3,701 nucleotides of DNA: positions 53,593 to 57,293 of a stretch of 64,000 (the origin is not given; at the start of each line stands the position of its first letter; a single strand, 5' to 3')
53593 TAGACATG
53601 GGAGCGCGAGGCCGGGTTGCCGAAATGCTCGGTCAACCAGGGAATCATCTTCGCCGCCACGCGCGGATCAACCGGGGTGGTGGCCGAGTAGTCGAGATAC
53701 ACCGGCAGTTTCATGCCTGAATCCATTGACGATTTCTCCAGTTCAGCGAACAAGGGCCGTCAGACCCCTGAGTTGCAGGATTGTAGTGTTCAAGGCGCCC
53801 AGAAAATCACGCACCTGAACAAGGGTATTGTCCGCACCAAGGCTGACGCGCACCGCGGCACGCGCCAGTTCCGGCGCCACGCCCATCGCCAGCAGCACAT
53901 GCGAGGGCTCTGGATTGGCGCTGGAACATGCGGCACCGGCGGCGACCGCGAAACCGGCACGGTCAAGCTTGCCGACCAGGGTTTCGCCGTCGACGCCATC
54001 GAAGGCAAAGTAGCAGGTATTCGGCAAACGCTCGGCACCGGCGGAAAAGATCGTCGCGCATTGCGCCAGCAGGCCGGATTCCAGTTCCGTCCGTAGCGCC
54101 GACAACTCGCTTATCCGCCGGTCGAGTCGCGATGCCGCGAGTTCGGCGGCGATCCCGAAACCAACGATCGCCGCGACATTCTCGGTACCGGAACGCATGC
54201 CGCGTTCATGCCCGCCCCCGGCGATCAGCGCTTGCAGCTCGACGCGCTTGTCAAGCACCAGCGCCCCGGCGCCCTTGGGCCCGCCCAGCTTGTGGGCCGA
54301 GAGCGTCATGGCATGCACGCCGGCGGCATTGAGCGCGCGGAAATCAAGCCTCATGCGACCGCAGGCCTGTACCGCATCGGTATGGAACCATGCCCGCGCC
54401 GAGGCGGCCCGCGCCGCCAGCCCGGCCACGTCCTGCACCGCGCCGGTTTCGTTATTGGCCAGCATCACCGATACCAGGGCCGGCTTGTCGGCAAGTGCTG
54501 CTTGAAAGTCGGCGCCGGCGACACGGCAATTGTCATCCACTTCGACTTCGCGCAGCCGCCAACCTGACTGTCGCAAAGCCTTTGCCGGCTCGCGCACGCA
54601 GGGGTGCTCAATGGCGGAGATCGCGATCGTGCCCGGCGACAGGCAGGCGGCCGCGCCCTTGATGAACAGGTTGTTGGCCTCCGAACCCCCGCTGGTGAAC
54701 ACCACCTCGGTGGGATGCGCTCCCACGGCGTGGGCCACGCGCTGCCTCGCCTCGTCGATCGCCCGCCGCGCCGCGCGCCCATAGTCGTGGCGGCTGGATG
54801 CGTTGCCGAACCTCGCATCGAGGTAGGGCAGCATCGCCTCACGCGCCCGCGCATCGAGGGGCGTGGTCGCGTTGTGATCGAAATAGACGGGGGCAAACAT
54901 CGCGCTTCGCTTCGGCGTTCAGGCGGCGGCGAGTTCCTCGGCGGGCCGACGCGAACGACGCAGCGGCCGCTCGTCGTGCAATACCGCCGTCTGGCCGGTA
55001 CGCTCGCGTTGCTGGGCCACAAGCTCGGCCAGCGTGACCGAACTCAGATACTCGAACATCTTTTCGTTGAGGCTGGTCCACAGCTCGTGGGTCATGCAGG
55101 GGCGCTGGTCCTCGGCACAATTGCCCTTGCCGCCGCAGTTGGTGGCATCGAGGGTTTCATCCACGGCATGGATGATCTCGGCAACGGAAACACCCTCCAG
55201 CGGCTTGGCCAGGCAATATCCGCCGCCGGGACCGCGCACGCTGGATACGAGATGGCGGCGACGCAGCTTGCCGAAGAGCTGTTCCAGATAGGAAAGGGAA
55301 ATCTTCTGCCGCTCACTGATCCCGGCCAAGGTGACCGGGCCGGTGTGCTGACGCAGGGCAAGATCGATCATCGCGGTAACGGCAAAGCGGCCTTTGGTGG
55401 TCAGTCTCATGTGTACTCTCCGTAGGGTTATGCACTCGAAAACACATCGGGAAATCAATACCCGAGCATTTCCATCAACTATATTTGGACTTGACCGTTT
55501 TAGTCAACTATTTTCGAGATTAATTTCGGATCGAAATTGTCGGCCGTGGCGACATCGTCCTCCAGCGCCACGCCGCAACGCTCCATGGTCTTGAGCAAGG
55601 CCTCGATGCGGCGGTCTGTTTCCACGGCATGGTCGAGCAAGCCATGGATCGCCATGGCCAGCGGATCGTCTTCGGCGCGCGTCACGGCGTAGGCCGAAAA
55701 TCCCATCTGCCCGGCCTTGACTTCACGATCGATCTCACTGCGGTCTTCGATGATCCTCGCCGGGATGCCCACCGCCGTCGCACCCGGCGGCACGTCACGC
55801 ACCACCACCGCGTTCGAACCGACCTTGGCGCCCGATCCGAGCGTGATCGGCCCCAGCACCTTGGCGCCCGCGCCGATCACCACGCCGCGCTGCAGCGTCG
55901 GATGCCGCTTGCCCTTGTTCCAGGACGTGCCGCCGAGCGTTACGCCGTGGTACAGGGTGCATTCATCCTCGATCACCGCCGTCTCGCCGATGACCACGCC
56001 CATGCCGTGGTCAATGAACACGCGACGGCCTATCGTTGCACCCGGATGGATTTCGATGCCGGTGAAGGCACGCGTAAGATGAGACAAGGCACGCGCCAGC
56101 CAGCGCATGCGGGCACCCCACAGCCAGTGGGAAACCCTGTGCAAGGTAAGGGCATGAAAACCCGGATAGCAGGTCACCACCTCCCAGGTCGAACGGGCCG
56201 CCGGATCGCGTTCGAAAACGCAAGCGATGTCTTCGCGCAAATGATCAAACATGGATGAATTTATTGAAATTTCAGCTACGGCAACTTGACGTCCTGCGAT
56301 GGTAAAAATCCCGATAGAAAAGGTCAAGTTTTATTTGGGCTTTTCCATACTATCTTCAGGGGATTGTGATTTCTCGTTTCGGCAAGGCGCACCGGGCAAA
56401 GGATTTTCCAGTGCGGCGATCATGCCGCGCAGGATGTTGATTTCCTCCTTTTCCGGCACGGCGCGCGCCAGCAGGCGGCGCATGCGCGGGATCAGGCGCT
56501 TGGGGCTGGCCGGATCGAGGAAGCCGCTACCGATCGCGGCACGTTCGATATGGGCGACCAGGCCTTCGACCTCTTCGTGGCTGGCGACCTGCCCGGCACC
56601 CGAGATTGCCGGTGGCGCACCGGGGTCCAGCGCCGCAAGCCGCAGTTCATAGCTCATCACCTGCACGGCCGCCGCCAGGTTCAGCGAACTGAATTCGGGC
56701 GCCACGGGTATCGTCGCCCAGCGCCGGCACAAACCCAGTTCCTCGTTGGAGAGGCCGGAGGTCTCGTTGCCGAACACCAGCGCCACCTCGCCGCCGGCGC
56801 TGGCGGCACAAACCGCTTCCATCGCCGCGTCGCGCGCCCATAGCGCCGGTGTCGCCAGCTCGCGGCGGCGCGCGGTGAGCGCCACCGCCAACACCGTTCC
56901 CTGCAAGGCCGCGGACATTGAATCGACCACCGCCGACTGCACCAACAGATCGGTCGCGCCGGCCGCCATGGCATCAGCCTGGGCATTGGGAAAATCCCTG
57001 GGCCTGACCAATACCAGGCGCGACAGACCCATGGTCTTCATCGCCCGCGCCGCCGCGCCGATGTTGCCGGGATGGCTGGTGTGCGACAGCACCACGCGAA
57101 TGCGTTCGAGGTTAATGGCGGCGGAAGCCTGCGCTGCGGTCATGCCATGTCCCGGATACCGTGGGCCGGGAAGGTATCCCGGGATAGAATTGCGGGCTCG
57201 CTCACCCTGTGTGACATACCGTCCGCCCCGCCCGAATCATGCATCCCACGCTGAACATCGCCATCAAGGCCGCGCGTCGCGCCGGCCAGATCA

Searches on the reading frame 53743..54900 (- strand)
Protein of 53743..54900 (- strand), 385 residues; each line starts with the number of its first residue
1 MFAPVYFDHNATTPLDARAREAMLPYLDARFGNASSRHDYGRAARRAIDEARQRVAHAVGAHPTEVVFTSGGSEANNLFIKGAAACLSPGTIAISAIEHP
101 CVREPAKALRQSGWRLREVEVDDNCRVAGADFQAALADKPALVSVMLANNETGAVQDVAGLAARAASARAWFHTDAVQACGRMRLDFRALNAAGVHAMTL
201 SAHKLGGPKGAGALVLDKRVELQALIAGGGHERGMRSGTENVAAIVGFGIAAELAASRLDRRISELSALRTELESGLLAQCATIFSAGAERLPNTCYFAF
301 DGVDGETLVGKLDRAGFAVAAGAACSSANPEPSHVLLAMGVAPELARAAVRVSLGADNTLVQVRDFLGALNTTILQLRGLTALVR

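Call 48: search_protein_families(library=pfam, proteins=[window:53743-54900:-], max_evalue=0.00001)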
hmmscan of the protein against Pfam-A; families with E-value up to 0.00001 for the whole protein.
window:53743-54900:- (385 aa): 1 family
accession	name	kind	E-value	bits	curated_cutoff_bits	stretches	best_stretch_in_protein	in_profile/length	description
PF00266.25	Aminotran_5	-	9.1e-63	212.9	21.5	1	5-364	1-369/371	Aminotransferase class-V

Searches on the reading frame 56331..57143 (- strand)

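Call 48: search_protein_families(library=pfam, proteins=[window:56331-57143:-], max_evalue=0.00001)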
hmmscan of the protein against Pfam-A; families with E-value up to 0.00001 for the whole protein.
window:56331-57143:- (270 aa): 1 family
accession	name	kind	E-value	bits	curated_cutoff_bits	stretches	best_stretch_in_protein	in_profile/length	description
PF00588.24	SpoU_methylase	-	8e-29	101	29.7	1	15-165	2-142/142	SpoU rRNA Methylase family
